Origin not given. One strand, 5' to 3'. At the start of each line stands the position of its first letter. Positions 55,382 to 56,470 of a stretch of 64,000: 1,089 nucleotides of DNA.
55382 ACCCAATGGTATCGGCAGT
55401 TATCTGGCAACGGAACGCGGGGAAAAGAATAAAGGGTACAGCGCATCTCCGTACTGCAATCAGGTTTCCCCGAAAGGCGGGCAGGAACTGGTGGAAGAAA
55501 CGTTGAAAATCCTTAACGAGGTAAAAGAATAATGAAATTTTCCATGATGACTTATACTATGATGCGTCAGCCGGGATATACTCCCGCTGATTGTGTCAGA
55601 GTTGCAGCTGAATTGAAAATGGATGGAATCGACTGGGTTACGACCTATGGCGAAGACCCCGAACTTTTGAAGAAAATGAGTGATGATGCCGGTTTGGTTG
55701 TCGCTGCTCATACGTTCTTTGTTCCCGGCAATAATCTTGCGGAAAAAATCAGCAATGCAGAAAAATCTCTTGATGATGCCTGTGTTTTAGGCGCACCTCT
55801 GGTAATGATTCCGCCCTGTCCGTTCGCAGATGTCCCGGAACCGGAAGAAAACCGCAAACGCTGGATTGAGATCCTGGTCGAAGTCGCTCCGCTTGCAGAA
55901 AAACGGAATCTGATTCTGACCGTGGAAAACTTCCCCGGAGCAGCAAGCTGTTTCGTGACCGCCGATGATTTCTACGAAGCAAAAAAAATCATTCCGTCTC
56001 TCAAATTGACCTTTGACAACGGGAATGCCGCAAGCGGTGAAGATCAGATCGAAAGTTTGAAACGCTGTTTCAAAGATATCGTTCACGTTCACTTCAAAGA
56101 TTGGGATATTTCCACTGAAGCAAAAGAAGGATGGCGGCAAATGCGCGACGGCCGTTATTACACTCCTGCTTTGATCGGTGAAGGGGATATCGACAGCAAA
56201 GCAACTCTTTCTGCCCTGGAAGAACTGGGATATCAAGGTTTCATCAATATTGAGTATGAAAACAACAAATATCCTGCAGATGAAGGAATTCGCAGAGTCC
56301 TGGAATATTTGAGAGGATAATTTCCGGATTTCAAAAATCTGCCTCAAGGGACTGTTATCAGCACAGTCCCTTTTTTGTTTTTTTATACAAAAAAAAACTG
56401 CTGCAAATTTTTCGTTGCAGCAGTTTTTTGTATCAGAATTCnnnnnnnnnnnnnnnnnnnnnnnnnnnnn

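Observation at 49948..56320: AraC-controlled cluster: DegT aminotransferase, two ceramidase-like hydrolases (one lipoprotein, one cytoplasmic) and a TIM-barrel isomerase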

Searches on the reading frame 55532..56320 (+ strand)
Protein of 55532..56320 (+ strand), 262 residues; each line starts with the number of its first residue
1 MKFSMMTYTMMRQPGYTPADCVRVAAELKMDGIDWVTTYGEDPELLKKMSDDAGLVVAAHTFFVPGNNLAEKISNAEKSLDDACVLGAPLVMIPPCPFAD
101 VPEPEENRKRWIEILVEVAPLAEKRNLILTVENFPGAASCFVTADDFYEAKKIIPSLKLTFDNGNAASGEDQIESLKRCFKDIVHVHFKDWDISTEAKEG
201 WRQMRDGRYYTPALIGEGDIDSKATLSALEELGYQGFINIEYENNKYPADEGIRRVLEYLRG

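Call 3: search_protein_families(library=pfam, proteins=[window:55532-56320:+], max_evalue=0.01)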
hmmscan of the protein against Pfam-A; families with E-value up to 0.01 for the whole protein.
window:55532-56320:+ (262 aa): 1 family
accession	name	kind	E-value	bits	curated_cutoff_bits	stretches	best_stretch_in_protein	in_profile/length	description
PF01261.30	AP_endonuc_2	-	1.2e-30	107.5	31.1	1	23-261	2-247/249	Xylose isomerase-like TIM barrel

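Call 4: search_protein_families(library=ncbifam, proteins=[window:55532-56320:+], max_evalue=0.01)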
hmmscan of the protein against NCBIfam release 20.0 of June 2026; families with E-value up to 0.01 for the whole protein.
window:55532-56320:+ (262 aa): 6 families
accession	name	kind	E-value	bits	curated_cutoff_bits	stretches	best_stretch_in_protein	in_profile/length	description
TIGR04379.1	myo_inos_iolE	equivalog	3.2e-11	43.3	290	1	20-245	27-269/290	myo-inosose-2 dehydratase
NF009689.0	PRK13210.1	subfamily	1.1e-07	31.3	200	1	104-246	125-260/286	L-ribulose-5-phosphate 3-epimerase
NF009688.0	PRK13209.1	subfamily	1.4e-05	24.2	317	1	105-247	130-259/286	L-ribulose-5-phosphate 3-epimerase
TIGR00542.1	hxl6Piso_put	equivalog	0.0002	20.8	272.15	1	103-249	123-254/279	L-ribulose-5-phosphate 3-epimerase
TIGR03234.1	OH-pyruv-isom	equivalog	0.00048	19.5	353.45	1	216-245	214-243/254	hydroxypyruvate isomerase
NF041099.2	keto_glucon_epim_IolO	equivalog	0.0074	15.6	300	0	216-260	220-264/269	5-keto-L-gluconate epimerase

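Call 22: search_solved_structures(query=window:55532-56320:+, max_evalue=0.01)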
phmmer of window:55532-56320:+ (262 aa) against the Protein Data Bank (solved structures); distinct sequences matched with E-value up to 0.01: 7.
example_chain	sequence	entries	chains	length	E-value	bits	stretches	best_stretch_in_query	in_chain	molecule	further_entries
8z1i_A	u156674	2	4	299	6.6e-30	107.2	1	1-261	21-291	Art22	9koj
3wqo_A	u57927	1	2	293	7.5e-06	28.4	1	113-246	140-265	Uncharacterized protein MJ1311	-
1i60_A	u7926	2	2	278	1.2e-05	27.7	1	77-247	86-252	IOLI PROTEIN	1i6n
3cny_A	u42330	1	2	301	0.002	20.4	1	157-247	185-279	Inositol catabolism protein IolE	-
3p6l_A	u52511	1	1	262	0.0033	19.7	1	120-260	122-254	Sugar phosphate isomerase/epimerase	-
3tva_A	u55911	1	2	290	0.0049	19.1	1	154-249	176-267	Xylose isomerase domain protein TIM barrel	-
9zmu_A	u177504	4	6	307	0.006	18.8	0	19-245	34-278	Iole protein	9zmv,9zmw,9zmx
